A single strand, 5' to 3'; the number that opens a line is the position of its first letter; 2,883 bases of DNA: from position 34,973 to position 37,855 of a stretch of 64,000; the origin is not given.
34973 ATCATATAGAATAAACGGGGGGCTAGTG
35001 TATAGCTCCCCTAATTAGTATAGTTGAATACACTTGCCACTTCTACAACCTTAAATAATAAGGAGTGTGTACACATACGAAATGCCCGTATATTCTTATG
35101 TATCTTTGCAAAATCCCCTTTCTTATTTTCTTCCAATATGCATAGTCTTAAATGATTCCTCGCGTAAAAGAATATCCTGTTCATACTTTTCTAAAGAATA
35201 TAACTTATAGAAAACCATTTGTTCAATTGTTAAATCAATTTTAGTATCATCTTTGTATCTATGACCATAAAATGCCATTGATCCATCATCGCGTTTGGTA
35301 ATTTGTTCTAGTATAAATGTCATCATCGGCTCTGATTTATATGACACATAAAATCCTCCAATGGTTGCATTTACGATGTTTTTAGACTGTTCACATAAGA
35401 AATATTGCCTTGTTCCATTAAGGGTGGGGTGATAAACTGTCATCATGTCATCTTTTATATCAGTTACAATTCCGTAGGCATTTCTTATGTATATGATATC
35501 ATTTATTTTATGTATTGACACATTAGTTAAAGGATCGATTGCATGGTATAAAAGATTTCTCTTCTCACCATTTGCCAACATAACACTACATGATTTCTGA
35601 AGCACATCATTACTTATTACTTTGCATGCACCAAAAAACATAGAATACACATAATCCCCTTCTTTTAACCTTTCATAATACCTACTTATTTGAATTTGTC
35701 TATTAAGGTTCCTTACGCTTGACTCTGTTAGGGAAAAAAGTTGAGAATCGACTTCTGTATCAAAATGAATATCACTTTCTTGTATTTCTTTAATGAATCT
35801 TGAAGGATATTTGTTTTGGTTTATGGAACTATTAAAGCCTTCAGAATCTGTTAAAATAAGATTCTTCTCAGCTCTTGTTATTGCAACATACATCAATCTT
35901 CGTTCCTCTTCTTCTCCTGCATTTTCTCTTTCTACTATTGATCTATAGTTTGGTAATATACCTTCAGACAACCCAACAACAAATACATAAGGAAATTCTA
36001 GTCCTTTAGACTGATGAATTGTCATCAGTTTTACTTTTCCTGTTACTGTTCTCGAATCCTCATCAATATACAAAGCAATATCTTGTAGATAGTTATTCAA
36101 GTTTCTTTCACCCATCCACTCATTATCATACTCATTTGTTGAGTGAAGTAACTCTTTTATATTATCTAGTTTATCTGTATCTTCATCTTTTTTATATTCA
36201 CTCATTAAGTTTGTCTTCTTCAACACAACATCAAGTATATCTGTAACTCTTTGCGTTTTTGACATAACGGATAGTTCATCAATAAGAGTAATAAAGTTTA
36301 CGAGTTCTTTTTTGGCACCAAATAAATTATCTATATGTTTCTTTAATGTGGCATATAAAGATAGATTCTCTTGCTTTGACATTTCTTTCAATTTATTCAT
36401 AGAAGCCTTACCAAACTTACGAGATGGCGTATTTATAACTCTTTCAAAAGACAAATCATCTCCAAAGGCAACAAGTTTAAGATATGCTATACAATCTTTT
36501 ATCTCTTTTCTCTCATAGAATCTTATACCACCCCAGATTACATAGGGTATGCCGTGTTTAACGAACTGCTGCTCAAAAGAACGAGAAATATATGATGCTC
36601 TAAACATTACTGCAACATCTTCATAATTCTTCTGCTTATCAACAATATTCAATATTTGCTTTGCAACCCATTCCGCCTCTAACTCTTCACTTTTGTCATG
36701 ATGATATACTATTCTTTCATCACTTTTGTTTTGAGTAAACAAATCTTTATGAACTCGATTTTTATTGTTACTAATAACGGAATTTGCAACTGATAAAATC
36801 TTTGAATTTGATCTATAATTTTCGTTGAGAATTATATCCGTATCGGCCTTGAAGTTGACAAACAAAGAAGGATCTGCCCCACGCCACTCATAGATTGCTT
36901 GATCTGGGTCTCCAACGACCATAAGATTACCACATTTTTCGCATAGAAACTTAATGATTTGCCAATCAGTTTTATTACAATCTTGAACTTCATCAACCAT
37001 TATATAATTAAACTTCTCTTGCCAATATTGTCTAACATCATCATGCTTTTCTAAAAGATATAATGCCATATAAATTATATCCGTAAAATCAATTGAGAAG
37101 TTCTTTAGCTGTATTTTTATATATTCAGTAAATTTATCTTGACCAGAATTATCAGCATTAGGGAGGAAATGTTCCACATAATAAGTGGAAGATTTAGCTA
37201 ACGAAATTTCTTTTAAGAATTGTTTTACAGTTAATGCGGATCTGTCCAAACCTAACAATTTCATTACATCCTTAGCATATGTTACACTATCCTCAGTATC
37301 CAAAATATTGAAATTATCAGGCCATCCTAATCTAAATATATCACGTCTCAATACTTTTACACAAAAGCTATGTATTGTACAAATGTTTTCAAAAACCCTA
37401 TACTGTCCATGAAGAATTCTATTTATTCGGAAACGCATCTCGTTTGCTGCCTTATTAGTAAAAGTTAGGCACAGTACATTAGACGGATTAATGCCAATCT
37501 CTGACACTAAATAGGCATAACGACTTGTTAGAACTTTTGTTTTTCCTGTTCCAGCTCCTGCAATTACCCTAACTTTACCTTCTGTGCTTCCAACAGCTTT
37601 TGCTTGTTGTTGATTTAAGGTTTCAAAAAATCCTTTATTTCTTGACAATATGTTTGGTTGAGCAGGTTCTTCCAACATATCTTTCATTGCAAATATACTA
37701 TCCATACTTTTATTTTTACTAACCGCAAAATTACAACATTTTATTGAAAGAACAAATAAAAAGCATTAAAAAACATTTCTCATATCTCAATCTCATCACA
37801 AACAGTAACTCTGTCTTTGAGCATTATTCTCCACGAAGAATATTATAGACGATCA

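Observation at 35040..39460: Low-GC island: stand-alone UvrD-type helicase with reiterated Tudor-like tail plus a divergent orphan protein whose 3' end is replaced by the prophage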

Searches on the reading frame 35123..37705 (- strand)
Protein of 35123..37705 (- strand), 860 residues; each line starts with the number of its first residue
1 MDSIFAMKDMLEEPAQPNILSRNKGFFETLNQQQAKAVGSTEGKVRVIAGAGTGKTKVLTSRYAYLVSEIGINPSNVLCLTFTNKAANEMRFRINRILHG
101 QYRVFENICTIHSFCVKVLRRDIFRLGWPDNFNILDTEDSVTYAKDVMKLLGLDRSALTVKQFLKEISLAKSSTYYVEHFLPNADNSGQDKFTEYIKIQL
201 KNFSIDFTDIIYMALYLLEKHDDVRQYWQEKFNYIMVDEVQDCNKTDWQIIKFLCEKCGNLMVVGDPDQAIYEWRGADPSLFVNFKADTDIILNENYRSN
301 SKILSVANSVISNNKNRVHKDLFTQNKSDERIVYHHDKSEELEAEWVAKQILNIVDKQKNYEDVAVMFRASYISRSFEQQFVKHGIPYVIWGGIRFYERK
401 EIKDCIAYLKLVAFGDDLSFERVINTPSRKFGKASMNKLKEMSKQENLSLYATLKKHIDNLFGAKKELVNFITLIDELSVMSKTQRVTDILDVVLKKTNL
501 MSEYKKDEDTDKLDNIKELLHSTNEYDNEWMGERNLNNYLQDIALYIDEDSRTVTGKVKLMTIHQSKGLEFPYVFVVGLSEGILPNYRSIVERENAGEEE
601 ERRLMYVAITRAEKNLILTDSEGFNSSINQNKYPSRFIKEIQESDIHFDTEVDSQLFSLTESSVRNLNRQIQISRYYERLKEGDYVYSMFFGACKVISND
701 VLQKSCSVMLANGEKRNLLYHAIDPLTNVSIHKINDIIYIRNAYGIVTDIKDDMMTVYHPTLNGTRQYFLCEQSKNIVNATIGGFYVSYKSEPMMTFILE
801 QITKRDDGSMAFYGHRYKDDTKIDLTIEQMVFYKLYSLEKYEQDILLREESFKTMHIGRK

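Call 3: search_protein_families(library=pfam, proteins=[window:35123-37705:-], max_evalue=0.01)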
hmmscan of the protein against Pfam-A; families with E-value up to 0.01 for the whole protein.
window:35123-37705:- (860 aa): 8 families
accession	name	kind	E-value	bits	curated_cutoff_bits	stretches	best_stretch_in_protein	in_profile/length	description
PF00580.27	UvrD-helicase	-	1e-73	248.8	23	1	30-288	1-269/271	UvrD/REP helicase N-terminal domain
PF13361.12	UvrD_C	-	7.1e-72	243.2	25.6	1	291-621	1-348/350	UvrD-like helicase C-terminal domain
PF13245.12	AAA_19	-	9.8e-22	78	25.1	1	34-273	3-132/134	AAA domain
PF13538.12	UvrD_C_2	-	2.1e-11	43.9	27.4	2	560-578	4-22/52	UvrD-like helicase C-terminal domain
PF13604.12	AAA_30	-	3.3e-06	27.4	27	1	30-91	2-63/191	AAA domain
PF01443.25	Viral_helicase1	-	4.4e-05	23.8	21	0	553-618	171-226/228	Viral superfamily 1 RNA helicase core domain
PF13086.12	AAA_11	-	6e-05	23.4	27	1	30-143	2-106/257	AAA domain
PF13087.12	AAA_12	-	0.00045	20.3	27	0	549-618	138-190/195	AAA domain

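Call 4: search_protein_families(library=padloc, proteins=[window:35123-37705:-], max_evalue=0.01)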
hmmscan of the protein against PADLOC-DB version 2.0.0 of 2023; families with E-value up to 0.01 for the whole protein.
window:35123-37705:- (860 aa): 48 families (the best 25 are shown)
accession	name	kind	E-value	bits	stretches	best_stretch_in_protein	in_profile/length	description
PDLC03802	RTasHel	-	1.1e-108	362.9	2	28-437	4-385/675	DRT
PDLC00114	GajB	-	4.9e-96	320.7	1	27-642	5-630/635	UrvD helicase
PDLC00132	GajB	-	1.6e-92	309.1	1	30-642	4-624/625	UrvD helicase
PDLC00117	GajB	-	9.4e-80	266.8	1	31-643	17-598/604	UrvD helicase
PDLC00103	GajB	-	5.2e-56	188.8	1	29-631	16-587/612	UrvD helicase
PDLC00127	GajB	-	5.8e-55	184.9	2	28-366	7-342/594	UrvD helicase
PDLC00121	GajB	-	1.2e-54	183.8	2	31-393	7-365/565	UrvD helicase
PDLC00130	GajB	-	1.5e-52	176.6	2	29-315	3-294/589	UrvD helicase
PDLC00107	GajB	-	5.1e-50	168.7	1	31-628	17-565/587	UrvD helicase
PDLC00123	GajB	-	1.9e-45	153.5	3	175-509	119-439/540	UrvD helicase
PDLC00119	GajB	-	2e-42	143.9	2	40-353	13-341/565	UrvD helicase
PDLC00110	GajB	-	3.9e-42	142.7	3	193-364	232-415/725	UrvD helicase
PDLC00122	GajB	-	8.2e-42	141.7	2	32-397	7-321/502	UrvD helicase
PDLC00138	GajB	-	8.9e-40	134.9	1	28-619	3-566/581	UrvD helicase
PDLC00104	GajB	-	8e-39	131.8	2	33-371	6-305/574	UrvD helicase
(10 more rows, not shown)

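Call 7: search_protein_families(library=ncbifam, proteins=[window:35123-37705:-], max_evalue=0.01)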
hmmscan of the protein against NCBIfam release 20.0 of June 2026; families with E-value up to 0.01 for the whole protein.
window:35123-37705:- (860 aa): 17 families
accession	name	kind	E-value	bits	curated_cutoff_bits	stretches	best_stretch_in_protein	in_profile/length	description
TIGR01073.1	pcrA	equivalog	4.4e-177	590.6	911.2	1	27-655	2-645/725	DNA helicase PcrA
NF008743.0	PRK11773.1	equivalog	4.3e-145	484.9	965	1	27-705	7-695/720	DNA helicase II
TIGR01075.1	uvrD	equivalog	4.8e-141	471.4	1144.45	1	28-700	3-687/715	DNA helicase II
TIGR01074.1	rep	equivalog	5.1e-141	471.1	951.45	1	30-653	2-645/668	DNA helicase Rep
NF008172.0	PRK10919.1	equivalog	4.1e-104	349.2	1168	1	30-651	3-643/673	DNA helicase Rep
TIGR02785.1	addA_Gpos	equivalog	1.9e-53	181.7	707.65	4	203-312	356-481/1234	helicase-exonuclease AddAB subunit AddA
NF008276.0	PRK11054.1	equivalog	1.6e-46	159.1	543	3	29-120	196-284/684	DNA helicase IV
TIGR00609.1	recB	equivalog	4.2e-44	151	696.05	3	200-358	337-499/1175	exodeoxyribonuclease V subunit beta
TIGR02784.1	addA_alphas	equivalog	5.3e-40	137.7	860.75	4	42-98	10-65/1138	double-strand break repair helicase AddA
NF010485.0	PRK13909.1-2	equivalog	3.1e-36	125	650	2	199-577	296-630/909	RecB-like helicase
NF010487.0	PRK13909.1-4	equivalog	3.1e-27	95.2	759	3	200-441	293-555/924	RecB-like helicase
NF008128.0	PRK10876.1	equivalog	3.2e-14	51.6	1697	1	228-316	374-466/1181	exodeoxyribonuclease V subunit beta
NF010484.0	PRK13909.1-1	equivalog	4.5e-14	51.2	1074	1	48-97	11-59/945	RecB-like helicase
NF041254.1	motor_HelR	exception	1.3e-08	33.6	750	1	227-312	514-600/706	RNA polymerase recycling motor ATPase HelR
TIGR01447.1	recD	equivalog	2.2e-05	23.3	310.15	0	561-630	529-584/597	exodeoxyribonuclease V subunit alpha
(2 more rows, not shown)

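Call 10: find_encoding_contigs(protein=window:35123-37705:-, flank=10000, max_places=10)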
Protein window:35123-37705:- (860 aa): no gene with exactly this product is on record in the collection.

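Call 12: find_homologous_proteins(query=window:35123-37702:-, max_evalue=1e-10)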
Query window:35123-37702:- (859 aa): 7860 proteins with E <= 1e-10 among 8000 candidates; the best 120 are listed.
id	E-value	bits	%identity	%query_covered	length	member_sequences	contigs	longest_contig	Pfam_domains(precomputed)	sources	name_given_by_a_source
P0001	0.0e+0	1938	100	100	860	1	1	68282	PF13538.13,PF13604.13,PF13361.13,PF13245.13,PF00580.28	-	-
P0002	0.0e+0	1531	80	98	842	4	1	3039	PF13538.13,PF01443.25,PF13604.13,PF13361.13,PF13245.13,PF00580.28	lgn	-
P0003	4.2e-227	775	54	78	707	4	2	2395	PF13538.13,PF01443.25,PF13604.13,PF13361.13,PF13245.13,PF00580.28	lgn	-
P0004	2.2e-219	749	49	81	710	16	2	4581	PF13538.13,PF01443.25,PF13604.13,PF13361.13,PF13245.13,PF00580.28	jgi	jgi:DNA helicase-2/ATP-dependent DNA helicase PcrA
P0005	2.5e-217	742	51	80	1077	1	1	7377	PF13538.13,PF13087.13,PF13361.13,PF13245.13,PF00580.28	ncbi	-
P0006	2.5e-217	742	50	82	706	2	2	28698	PF13538.13,PF13087.13,PF13361.13,PF13245.13,PF00580.28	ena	-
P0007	2.6e-217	742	53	78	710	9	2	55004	PF13538.13,PF13604.13,PF13361.13,PF13245.13,PF00580.28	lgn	-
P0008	2.8e-217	742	50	82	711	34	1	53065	PF13538.13,PF13087.13,PF01443.25,PF13604.13,PF13361.13,PF13245.13,PF00580.28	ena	-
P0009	3.2e-217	742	50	82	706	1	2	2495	PF13538.13,PF13087.13,PF01443.25,PF13604.13,PF13361.13,PF13245.13,PF00580.28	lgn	-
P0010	5.5e-217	741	50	81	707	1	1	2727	PF13538.13,PF13361.13,PF13245.13,PF00580.28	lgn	-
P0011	9.6e-217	740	50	80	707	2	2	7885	PF13538.13,PF13086.13,PF13604.13,PF13361.13,PF13245.13,PF00580.28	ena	-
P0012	2.1e-216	739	50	80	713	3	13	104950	PF13538.13,PF13087.13,PF13604.13,PF13361.13,PF13245.13,PF00580.28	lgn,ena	-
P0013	2.8e-216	739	49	81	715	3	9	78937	PF13538.13,PF13087.13,PF13604.13,PF13361.13,PF13245.13,PF00580.28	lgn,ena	-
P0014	3.1e-216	739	49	82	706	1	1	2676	PF13538.13,PF13087.13,PF01443.25,PF13604.13,PF13361.13,PF13245.13,PF00580.28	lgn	-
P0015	3.4e-216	738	49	80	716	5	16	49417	PF13538.13,PF01443.25,PF13361.13,PF13245.13,PF00580.28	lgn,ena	-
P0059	7.0e-212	724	49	80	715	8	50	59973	PF13538.13,PF01443.25,PF13604.13,PF13361.13,PF13245.13,PF00580.28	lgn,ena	-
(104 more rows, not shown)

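Call 13: find_encoding_contigs(protein=P0002, flank=10000, max_places=6)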
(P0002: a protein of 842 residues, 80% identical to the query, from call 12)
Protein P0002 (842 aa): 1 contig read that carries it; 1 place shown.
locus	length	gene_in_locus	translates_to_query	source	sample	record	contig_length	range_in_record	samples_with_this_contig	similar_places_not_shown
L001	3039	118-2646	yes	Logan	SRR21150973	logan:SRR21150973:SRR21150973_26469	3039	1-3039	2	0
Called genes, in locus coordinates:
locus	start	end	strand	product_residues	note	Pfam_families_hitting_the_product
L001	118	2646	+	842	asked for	PF00580:UvrD-helicase, PF01443:Viral_helicase1 (faint), PF13245:AAA_19, PF13604:AAA_30 (faint), PF13361:UvrD_C, PF13538:UvrD_C_2 (faint)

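Call 14: find_encoding_contigs(protein=P0001, flank=10000, max_places=6)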
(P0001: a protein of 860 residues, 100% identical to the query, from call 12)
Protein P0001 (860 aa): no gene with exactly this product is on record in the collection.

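Call 23: search_protein_families(library=phrogs, proteins=[window:35123-37705:-], max_evalue=0.001)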
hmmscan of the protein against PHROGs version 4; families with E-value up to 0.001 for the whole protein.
window:35123-37705:- (860 aa): 2 families
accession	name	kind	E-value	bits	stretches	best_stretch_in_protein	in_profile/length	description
phrog_1967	-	DNA, RNA and nucleotide metabolism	4.4e-118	396.9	1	28-654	151-704/776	DNA helicase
phrog_25205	-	unknown function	7.1e-10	38.8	1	216-291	168-242/607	-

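Call 46: find_encoding_contigs(protein=P0059, flank=8000, max_places=6)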
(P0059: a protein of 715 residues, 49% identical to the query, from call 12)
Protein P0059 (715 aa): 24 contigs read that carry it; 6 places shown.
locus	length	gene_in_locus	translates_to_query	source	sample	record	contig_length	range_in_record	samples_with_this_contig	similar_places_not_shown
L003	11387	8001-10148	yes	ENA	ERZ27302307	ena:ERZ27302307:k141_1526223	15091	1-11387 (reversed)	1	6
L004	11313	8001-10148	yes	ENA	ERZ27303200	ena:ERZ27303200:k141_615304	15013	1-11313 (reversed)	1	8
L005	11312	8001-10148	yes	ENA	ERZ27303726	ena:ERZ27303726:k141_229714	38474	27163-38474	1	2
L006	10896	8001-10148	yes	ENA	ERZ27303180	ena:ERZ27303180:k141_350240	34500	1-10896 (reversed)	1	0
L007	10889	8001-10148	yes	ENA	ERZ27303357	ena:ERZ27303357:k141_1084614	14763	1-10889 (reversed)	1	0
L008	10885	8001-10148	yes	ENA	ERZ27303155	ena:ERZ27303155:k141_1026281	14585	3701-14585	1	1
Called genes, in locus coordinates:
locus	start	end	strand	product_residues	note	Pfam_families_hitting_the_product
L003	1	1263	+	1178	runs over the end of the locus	PF11028:TMEM260_N, PF28497:DUF8416, PF28495:TMEM260_2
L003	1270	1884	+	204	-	PF01522:Polysacc_deac_1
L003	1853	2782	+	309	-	PF08331:QueG_DUF1730, PF13484:Fer4_16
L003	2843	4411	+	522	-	PF09820:AAA-ATPase_like, PF08011:PDDEXK_9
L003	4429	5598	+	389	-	PF00155:Aminotran_1_2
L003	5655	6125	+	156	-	PF08211:dCMP_cyt_deam_2, PF00383:dCMP_cyt_deam_1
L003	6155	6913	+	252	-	PF06293:Kdo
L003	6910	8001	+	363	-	PF08238:Sel1 (faint)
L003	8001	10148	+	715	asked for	PF00580:UvrD-helicase, PF01443:Viral_helicase1 (faint), PF13245:AAA_19, PF13604:AAA_30 (faint), PF13361:UvrD_C, PF13538:UvrD_C_2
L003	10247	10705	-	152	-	-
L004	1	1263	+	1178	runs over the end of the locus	PF11028:TMEM260_N, PF28497:DUF8416, PF28495:TMEM260_2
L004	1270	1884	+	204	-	PF01522:Polysacc_deac_1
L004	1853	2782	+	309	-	PF08331:QueG_DUF1730, PF13484:Fer4_16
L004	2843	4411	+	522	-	PF09820:AAA-ATPase_like, PF08011:PDDEXK_9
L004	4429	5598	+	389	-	PF00155:Aminotran_1_2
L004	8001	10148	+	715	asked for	PF00580:UvrD-helicase, PF01443:Viral_helicase1 (faint), PF13245:AAA_19, PF13604:AAA_30 (faint), PF13361:UvrD_C, PF13538:UvrD_C_2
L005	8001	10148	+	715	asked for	PF00580:UvrD-helicase, PF01443:Viral_helicase1 (faint), PF13245:AAA_19, PF13604:AAA_30 (faint), PF13361:UvrD_C, PF13538:UvrD_C_2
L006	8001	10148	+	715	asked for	PF00580:UvrD-helicase, PF01443:Viral_helicase1 (faint), PF13245:AAA_19, PF13604:AAA_30 (faint), PF13361:UvrD_C, PF13538:UvrD_C_2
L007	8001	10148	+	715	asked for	PF00580:UvrD-helicase, PF01443:Viral_helicase1 (faint), PF13245:AAA_19, PF13604:AAA_30 (faint), PF13361:UvrD_C, PF13538:UvrD_C_2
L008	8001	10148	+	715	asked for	PF00580:UvrD-helicase, PF01443:Viral_helicase1 (faint), PF13245:AAA_19, PF13604:AAA_30 (faint), PF13361:UvrD_C, PF13538:UvrD_C_2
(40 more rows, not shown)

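Call 72: search_solved_structures(query=window:35126-37705:-, max_evalue=1e-20)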
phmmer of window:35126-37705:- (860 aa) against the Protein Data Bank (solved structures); distinct sequences matched with E-value up to 1e-20: 13.
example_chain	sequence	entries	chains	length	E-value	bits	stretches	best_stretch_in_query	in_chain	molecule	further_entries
1pjr_A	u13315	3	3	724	6.7e-129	434.8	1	27-642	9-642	PCRA | ATP-DEPENDENT HELICASE PCRA | HELICASE PCRA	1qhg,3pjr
2pjr_A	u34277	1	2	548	3.8e-106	359.5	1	27-550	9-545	PROTEIN (HELICASE PCRA)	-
3lfu_A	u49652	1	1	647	1e-100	341.5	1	27-644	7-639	DNA helicase II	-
2is1_A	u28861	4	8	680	2.7e-100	340.2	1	27-645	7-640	DNA helicase II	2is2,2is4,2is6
1uaa_A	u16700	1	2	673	4e-92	313.1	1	30-651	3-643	PROTEIN (ATP-DEPENDENT DNA HELICASE REP.)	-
9dci_A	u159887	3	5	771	1e-90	308.5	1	26-649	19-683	ATP-dependent DNA helicase UvrD1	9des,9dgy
4c2u_A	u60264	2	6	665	4e-87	296.6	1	26-624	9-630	DNA HELICASE II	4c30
4c2t_A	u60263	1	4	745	5.9e-87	296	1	26-624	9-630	DNA HELICASE II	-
1qhh_B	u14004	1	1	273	3.7e-60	207.4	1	189-445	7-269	PROTEIN (PCRA (SUBUNIT))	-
1qhh_A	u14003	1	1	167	3.6e-33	118.2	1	27-184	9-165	PROTEIN (PCRA (SUBUNIT))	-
3u44_A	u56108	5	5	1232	3.7e-26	94.9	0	204-377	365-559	ATP-dependent helicase/nuclease subunit A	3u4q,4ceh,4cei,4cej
6ppu_B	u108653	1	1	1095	4.4e-21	78.2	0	17-95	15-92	UvrD/REP helicase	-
6ppr_B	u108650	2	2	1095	4.4e-21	78.2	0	17-95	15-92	UvrD/REP helicase | DNA 3'-5' helicase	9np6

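Call 75: search_protein_families(library=pfam, proteins=[L093:1-1077:-], max_evalue=0.001)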
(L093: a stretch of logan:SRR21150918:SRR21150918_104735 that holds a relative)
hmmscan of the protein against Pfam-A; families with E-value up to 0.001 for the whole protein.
L093:1-1077:- (359 aa): 0 families
